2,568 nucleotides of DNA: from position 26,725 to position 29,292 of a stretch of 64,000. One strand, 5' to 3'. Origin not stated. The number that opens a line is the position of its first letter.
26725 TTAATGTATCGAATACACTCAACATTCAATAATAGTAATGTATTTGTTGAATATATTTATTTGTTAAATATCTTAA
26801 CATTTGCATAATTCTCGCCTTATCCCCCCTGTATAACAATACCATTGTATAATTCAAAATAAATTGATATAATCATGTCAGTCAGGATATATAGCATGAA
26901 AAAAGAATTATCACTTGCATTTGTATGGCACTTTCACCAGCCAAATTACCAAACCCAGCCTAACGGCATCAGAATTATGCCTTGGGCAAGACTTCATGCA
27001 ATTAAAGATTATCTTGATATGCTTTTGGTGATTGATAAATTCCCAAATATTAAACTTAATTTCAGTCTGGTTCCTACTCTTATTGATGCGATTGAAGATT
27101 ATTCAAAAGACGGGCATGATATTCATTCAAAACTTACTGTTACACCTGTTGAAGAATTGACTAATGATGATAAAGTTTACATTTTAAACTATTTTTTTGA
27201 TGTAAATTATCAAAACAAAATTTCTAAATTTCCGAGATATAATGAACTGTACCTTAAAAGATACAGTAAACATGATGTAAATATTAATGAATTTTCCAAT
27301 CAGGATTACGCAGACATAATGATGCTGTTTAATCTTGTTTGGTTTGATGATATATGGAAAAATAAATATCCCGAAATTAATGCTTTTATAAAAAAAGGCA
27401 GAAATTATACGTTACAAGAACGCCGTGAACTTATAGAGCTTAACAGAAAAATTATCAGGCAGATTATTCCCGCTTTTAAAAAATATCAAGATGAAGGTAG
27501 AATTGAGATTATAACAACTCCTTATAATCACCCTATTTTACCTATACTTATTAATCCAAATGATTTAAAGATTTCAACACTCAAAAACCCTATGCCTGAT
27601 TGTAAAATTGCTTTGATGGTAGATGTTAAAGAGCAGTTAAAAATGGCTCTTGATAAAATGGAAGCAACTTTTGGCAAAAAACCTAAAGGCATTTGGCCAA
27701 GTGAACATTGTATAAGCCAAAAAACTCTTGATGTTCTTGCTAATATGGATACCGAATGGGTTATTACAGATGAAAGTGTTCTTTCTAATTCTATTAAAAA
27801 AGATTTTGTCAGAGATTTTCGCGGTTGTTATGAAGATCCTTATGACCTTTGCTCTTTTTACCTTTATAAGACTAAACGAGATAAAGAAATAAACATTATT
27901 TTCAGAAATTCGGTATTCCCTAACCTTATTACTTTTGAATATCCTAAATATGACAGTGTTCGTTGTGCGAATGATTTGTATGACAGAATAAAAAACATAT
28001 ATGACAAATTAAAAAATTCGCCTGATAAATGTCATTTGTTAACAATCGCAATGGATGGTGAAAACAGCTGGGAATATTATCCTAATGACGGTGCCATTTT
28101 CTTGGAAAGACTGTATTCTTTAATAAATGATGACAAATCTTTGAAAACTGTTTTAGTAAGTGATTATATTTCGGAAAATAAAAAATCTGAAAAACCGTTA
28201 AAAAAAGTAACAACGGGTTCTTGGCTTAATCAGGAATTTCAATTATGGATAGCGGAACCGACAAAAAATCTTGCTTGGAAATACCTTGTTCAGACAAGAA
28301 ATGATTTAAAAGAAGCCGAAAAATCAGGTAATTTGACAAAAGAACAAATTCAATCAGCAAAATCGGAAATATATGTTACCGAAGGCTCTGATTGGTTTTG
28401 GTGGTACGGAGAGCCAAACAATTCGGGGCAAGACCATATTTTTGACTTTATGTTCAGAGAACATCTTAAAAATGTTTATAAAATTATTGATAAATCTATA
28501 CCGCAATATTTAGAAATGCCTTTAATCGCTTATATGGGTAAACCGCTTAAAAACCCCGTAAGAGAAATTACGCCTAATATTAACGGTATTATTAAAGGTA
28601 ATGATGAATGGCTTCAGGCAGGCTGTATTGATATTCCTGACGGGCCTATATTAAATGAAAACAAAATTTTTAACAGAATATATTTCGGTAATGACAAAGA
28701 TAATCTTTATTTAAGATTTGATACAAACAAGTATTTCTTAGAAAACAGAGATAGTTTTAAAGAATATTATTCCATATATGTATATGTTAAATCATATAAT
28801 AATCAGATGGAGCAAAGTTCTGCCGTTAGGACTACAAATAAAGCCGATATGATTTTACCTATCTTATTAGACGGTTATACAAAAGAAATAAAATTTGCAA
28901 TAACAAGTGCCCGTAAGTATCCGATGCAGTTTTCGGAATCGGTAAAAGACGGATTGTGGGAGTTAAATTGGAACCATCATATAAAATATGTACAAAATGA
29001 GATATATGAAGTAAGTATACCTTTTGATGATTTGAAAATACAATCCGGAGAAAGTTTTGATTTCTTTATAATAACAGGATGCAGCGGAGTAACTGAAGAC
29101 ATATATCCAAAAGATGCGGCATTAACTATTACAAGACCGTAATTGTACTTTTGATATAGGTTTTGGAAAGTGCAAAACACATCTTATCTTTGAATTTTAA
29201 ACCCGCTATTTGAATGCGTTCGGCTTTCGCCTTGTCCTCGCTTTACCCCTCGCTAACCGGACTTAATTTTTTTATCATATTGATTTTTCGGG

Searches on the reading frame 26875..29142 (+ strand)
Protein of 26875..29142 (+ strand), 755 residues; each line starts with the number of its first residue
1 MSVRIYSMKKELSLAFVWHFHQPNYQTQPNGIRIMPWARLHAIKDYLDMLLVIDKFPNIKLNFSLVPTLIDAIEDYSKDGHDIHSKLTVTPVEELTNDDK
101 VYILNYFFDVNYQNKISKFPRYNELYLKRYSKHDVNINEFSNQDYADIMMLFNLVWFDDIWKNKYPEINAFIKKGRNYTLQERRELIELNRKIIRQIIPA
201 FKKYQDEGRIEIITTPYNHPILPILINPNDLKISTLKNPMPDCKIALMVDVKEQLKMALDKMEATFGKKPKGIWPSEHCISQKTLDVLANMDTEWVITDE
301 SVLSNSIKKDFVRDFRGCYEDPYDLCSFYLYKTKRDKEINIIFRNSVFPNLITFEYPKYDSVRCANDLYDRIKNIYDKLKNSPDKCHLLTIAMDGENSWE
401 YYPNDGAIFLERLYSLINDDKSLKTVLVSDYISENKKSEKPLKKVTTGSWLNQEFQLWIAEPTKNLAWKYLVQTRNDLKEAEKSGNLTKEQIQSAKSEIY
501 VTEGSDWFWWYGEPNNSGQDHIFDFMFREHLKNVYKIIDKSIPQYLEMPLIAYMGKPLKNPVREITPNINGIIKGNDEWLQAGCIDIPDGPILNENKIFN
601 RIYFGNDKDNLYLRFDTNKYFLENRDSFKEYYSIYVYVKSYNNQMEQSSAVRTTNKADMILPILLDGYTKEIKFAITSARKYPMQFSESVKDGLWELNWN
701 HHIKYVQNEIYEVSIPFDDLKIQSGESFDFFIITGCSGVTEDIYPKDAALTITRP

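Call 55: search_protein_families(library=pfam, proteins=[window:26875-29142:+], max_evalue=0.00001)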
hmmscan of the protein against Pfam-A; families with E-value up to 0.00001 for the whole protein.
window:26875-29142:+ (755 aa): 1 family
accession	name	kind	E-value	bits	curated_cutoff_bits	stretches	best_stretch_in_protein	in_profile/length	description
PF03065.20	Glyco_hydro_57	-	1.3e-53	182.6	21.2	1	15-437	1-284/291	Glycosyl hydrolase family 57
